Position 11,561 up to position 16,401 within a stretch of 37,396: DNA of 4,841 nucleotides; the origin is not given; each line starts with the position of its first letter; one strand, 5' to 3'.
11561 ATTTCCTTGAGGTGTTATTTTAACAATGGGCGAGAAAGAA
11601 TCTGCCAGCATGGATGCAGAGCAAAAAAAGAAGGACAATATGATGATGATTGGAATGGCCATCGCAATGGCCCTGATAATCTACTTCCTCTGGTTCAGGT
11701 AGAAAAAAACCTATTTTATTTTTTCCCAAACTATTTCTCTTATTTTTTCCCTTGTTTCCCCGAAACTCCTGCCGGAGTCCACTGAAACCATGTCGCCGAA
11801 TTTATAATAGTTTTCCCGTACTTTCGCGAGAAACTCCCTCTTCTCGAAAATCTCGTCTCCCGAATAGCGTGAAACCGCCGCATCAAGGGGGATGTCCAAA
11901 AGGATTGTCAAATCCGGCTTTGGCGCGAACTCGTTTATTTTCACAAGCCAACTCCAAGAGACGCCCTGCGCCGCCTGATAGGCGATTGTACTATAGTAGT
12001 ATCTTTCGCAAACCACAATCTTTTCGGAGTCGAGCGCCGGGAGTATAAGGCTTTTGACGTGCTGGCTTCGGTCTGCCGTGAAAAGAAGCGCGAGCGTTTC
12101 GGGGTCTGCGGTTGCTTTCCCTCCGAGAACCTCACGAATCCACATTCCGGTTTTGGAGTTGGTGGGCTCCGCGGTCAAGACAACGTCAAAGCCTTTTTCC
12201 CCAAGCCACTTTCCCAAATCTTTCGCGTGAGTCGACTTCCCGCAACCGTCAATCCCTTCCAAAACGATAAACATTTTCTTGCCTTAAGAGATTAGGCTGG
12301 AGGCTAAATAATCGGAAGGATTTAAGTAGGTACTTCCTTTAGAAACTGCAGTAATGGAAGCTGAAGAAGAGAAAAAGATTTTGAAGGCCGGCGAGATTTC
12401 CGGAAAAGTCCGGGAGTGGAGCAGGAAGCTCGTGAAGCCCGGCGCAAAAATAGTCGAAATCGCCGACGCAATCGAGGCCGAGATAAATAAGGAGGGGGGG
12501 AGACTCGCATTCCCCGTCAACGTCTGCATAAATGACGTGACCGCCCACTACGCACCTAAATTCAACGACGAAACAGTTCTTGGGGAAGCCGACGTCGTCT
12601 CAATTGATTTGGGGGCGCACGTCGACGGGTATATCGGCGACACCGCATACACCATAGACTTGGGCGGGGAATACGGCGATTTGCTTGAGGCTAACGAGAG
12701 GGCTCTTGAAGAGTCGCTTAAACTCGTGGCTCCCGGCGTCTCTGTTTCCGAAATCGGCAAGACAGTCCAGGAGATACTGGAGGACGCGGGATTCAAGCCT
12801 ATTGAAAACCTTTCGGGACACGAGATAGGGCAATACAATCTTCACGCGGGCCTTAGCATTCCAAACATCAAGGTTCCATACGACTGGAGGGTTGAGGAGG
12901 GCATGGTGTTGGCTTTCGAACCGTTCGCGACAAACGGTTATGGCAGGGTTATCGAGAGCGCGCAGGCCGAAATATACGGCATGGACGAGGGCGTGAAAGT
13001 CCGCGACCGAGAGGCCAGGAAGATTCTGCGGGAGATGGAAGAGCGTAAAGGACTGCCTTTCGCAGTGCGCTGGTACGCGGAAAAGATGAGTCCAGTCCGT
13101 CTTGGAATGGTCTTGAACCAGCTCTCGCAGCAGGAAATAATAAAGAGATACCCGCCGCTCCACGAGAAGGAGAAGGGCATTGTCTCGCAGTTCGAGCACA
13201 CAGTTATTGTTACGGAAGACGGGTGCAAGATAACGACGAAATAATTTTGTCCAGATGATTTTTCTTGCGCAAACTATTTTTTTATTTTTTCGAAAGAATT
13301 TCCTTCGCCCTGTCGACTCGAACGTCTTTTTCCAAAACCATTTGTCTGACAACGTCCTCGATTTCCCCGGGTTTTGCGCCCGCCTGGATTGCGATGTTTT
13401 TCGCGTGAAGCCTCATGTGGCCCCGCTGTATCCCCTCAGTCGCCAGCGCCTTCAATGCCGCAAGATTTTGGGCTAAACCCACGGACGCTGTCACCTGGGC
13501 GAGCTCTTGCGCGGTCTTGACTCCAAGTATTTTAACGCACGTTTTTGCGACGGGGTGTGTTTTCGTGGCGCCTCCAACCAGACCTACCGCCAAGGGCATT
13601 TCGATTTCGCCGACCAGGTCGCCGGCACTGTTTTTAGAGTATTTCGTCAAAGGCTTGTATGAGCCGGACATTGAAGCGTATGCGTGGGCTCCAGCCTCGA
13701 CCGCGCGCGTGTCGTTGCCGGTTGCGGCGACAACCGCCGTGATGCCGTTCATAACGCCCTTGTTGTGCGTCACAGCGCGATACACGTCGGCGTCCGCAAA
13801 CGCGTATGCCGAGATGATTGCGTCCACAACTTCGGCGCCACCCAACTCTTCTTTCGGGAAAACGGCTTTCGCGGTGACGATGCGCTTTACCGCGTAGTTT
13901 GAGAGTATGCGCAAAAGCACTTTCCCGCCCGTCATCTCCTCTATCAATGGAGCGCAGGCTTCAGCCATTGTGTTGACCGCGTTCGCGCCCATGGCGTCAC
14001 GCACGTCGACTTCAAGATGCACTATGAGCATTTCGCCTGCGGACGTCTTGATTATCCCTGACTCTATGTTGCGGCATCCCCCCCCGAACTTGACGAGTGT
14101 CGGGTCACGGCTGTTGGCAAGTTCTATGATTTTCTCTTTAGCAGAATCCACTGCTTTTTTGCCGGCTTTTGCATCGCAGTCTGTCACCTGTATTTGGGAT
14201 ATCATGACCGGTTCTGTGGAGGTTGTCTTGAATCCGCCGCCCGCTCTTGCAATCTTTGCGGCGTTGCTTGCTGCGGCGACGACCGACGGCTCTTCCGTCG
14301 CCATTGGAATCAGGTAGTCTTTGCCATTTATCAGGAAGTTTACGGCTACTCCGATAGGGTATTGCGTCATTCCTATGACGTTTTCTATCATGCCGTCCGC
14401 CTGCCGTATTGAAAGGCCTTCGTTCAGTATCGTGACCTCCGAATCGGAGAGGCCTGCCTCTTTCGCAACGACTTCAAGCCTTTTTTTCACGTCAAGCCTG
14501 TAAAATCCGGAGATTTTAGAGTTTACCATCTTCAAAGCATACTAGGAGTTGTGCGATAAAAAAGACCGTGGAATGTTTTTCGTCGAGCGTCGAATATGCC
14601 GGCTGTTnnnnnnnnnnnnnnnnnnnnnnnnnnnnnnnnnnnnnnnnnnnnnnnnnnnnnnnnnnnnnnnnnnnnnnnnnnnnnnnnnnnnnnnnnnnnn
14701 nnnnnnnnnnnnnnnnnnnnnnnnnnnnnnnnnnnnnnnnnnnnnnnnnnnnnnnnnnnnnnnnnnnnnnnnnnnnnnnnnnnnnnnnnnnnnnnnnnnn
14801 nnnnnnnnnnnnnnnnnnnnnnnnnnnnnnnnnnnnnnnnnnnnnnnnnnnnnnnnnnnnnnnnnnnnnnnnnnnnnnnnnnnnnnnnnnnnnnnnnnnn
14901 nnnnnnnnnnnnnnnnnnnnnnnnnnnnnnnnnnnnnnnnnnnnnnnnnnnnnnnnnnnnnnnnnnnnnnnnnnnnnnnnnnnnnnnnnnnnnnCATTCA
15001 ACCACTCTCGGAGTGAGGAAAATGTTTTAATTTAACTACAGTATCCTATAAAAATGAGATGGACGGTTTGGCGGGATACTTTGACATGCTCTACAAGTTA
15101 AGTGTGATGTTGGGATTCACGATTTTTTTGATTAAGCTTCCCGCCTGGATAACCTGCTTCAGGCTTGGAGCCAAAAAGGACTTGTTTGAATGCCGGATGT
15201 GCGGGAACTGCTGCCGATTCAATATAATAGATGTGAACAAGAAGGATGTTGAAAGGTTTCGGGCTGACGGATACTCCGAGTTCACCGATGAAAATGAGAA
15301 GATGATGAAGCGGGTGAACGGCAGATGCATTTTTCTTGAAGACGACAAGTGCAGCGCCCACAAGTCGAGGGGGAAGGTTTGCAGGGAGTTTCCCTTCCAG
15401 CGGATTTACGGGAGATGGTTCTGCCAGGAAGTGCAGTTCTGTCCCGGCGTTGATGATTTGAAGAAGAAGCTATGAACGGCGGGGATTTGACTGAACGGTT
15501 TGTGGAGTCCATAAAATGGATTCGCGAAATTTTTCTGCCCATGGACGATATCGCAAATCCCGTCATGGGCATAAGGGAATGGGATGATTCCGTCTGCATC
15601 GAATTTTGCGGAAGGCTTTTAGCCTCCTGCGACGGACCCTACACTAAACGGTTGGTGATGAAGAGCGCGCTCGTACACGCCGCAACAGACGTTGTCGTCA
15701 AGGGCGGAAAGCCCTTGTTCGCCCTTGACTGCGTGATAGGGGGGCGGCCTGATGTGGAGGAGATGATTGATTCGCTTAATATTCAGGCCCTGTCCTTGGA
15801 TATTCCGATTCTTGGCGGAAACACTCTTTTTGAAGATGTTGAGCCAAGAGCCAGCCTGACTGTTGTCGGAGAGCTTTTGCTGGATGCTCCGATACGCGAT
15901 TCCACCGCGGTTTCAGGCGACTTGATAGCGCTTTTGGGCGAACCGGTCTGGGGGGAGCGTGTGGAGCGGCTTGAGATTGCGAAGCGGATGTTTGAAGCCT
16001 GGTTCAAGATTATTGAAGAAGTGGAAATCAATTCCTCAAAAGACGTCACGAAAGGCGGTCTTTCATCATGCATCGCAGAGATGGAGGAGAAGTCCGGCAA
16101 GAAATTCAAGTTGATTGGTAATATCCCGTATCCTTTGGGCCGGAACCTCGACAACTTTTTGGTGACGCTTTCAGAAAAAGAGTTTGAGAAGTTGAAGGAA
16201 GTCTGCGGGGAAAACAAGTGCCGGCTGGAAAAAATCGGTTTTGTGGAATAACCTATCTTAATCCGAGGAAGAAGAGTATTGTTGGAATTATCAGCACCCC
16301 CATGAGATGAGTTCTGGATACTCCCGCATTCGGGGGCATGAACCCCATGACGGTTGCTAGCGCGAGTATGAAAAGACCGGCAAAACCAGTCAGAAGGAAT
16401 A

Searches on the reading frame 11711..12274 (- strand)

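Call 48: search_protein_families(library=pfam, proteins=[window:11711-12274:-], max_evalue=0.0001)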
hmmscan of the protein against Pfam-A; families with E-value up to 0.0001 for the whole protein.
window:11711-12274:- (187 aa): 1 family
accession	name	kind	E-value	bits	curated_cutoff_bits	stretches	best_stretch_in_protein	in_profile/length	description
PF02223.23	Thymidylate_kin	-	1.2e-45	155.9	27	1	5-178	1-185/185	Thymidylate kinase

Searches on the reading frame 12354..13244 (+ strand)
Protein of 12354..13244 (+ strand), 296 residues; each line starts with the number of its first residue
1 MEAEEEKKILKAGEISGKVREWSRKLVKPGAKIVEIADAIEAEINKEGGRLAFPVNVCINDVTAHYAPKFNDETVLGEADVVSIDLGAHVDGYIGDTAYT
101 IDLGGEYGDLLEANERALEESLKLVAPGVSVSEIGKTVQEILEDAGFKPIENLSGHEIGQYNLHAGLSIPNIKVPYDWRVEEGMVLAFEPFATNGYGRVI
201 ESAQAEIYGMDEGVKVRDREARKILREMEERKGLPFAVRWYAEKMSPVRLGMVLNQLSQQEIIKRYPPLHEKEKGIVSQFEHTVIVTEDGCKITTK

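Call 48: search_protein_families(library=pfam, proteins=[window:12354-13244:+], max_evalue=0.0001)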
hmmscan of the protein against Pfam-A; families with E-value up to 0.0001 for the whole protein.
window:12354-13244:+ (296 aa): 1 family
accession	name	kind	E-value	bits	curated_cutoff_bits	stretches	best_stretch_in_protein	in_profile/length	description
PF00557.29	Peptidase_M24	-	1.1e-34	120.5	23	1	8-288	2-208/208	Metallopeptidase family M24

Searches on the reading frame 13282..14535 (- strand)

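Call 48: search_protein_families(library=pfam, proteins=[window:13282-14535:-], max_evalue=0.0001)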
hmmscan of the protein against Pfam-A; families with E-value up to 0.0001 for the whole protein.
window:13282-14535:- (417 aa): 1 family
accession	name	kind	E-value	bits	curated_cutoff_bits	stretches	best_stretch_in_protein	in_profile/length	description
PF00368.23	HMG-CoA_red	-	2.9e-114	382.4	27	1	16-378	2-368/368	Hydroxymethylglutaryl-coenzyme A reductase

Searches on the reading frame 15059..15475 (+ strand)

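Call 48: search_protein_families(library=pfam, proteins=[window:15059-15475:+], max_evalue=0.0001)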
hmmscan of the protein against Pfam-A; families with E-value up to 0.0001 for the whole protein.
window:15059-15475:+ (138 aa): 1 family
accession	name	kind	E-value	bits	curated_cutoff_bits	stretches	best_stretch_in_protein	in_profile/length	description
PF03692.20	CxxCxxCC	-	2.5e-13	51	23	1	44-115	1-74/85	Putative zinc- or iron-chelating domain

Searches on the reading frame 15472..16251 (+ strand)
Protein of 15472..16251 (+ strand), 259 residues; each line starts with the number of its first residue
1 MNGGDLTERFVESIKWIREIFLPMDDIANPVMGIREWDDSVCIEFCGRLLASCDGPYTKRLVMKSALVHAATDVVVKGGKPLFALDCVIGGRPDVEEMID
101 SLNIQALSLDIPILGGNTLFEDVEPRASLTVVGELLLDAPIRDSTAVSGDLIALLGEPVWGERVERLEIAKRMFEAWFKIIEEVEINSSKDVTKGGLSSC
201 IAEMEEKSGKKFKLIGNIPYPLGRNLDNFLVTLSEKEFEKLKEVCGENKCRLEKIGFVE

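Call 48: search_protein_families(library=pfam, proteins=[window:15472-16251:+], max_evalue=0.0001)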
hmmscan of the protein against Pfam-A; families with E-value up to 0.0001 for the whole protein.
window:15472-16251:+ (259 aa): 2 families
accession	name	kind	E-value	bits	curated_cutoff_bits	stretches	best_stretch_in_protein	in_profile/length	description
PF00586.29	AIRS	-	1.7e-09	38.5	24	1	64-134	37-111/112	AIR synthase related protein, N-terminal domain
PF02769.27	AIRS_C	-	8.4e-06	26.5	23.1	0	168-214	42-89/156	AIR synthase related protein, C-terminal domain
